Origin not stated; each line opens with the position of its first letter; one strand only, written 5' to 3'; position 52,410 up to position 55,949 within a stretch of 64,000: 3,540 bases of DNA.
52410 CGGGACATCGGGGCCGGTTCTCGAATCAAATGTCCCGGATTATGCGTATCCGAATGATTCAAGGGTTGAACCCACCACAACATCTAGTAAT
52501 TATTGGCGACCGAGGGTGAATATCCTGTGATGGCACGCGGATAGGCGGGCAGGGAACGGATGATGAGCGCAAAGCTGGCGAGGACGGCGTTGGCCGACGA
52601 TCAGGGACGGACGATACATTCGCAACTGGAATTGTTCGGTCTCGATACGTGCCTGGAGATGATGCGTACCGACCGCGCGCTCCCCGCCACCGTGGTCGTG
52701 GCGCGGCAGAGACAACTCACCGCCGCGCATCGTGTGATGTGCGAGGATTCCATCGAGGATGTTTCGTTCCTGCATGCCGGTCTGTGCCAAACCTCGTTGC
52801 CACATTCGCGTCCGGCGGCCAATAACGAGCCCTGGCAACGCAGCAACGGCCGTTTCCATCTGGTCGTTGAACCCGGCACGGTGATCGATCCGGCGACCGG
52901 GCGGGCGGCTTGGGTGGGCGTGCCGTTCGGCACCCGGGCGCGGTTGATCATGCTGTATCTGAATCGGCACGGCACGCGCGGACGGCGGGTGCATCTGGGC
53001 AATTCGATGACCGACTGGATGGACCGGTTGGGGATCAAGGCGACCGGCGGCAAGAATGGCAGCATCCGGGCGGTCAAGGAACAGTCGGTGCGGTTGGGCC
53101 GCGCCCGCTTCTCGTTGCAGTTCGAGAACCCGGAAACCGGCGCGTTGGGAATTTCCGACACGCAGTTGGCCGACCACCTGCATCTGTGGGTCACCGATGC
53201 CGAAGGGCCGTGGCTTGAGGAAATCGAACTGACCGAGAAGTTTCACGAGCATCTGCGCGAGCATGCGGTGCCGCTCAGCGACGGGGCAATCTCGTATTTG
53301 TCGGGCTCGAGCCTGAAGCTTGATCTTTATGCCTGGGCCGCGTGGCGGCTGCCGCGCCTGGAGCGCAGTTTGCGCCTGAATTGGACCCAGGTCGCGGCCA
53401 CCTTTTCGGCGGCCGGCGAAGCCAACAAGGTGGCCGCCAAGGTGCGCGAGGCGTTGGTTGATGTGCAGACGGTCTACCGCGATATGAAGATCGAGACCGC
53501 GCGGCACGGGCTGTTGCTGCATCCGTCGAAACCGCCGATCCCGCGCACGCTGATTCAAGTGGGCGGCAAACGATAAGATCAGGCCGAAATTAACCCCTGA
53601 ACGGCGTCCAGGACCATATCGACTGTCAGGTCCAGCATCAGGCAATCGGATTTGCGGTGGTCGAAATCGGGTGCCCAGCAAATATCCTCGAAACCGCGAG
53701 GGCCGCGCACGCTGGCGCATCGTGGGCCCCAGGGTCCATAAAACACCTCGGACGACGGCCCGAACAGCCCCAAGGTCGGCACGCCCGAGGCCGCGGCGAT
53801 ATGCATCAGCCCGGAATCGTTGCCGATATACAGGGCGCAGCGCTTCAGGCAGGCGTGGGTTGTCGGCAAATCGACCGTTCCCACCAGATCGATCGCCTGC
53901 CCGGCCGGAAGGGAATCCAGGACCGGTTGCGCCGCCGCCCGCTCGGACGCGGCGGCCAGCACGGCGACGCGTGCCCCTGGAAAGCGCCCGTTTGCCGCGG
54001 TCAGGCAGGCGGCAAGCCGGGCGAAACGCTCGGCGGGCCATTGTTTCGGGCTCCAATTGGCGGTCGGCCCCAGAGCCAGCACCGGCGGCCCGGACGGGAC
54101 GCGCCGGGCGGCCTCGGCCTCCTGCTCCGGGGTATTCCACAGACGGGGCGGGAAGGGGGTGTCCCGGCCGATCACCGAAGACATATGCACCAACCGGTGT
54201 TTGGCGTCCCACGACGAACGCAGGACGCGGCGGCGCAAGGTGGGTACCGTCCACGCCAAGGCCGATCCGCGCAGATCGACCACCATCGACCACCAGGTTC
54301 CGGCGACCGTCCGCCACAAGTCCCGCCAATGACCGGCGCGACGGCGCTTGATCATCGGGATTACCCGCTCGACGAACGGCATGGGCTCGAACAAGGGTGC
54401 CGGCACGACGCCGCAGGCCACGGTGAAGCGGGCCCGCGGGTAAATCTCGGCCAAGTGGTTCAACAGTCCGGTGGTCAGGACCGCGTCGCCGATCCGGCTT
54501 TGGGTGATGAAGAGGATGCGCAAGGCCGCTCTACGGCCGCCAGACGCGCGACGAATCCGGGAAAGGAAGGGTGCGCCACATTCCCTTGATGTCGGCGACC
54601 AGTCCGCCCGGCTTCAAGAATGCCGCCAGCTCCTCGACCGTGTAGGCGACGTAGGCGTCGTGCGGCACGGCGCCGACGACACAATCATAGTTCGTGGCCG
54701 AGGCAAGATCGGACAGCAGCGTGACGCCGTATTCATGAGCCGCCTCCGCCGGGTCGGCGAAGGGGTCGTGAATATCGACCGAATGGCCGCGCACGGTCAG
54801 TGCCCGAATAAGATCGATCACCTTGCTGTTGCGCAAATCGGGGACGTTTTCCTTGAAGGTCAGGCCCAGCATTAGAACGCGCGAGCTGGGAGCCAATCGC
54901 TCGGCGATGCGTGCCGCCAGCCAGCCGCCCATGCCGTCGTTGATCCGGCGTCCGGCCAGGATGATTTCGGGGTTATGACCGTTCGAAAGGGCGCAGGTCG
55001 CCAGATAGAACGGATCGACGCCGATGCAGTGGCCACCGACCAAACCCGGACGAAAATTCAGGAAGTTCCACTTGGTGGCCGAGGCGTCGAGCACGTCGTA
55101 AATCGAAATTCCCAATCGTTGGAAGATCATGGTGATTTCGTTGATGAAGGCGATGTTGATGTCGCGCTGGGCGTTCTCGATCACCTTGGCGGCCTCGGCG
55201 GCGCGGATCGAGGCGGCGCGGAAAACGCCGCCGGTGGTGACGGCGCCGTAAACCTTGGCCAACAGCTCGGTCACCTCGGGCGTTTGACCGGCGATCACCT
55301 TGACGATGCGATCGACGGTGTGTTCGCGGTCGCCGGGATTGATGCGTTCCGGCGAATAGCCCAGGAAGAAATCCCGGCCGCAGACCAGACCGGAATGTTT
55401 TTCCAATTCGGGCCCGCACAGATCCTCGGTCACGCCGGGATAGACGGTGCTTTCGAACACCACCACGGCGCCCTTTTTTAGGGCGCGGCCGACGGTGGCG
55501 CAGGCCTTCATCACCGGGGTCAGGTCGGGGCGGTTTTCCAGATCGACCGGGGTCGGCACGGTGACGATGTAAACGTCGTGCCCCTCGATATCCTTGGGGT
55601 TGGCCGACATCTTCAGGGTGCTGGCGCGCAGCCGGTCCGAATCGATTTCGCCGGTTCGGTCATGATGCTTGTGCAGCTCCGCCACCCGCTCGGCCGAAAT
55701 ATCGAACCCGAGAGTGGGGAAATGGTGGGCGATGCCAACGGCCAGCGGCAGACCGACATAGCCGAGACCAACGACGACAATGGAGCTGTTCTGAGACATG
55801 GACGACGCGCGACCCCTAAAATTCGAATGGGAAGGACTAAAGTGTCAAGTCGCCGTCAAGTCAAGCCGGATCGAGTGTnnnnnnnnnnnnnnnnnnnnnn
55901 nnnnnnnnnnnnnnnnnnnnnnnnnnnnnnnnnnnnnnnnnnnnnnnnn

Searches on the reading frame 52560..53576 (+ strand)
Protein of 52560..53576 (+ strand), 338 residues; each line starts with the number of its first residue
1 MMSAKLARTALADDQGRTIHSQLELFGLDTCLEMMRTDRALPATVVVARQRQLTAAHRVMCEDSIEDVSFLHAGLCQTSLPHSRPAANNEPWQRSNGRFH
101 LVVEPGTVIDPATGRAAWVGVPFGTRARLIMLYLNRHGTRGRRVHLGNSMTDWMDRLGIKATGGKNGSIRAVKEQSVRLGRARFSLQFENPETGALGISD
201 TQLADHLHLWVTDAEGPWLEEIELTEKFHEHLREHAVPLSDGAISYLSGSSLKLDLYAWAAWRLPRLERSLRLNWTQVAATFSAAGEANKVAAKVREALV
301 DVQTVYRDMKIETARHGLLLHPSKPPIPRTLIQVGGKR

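Call 9: search_protein_families(library=pfam, proteins=[window:52560-53576:+], max_evalue=0.01)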
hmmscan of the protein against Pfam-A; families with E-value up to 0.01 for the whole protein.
window:52560-53576:+ (338 aa): 1 family
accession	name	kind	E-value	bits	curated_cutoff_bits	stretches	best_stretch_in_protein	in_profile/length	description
PF04796.18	RepA_C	-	3.1e-22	80.1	26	1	121-270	1-170/181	Plasmid encoded RepA protein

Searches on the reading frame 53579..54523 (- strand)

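Call 69: search_protein_families(library=pfam, proteins=[window:53579-54523:-], max_evalue=0.01)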
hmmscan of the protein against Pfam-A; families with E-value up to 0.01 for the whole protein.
window:53579-54523:- (314 aa): 1 family
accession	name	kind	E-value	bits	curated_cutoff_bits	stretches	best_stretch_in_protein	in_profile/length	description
PF01075.23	Glyco_transf_9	-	2.4e-26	93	22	1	132-273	91-228/247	Glycosyltransferase family 9 (heptosyltransferase)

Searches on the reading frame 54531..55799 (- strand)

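Call 69: search_protein_families(library=pfam, proteins=[window:54531-55799:-], max_evalue=0.01)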
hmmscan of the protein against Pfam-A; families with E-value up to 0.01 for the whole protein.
window:54531-55799:- (422 aa): 4 families
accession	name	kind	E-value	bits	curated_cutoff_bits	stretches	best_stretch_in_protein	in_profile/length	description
PF03721.20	UDPG_MGDP_dh_N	-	2.9e-30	105.7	27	1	6-178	2-181/187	UDP-glucose/GDP-mannose dehydrogenase family, NAD binding domain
PF03720.21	UDPG_MGDP_dh_C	-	4e-22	79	30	1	309-409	1-102/103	UDP-glucose/GDP-mannose dehydrogenase family, UDP binding domain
PF00984.24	UDPG_MGDP_dh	-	5.2e-22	78.2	25.4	1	199-288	1-93/94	UDP-glucose/GDP-mannose dehydrogenase family, central domain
PF03446.21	NAD_binding_2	-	2.3e-07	31.4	21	0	7-127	2-103/161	NAD binding domain of 6-phosphogluconate dehydrogenase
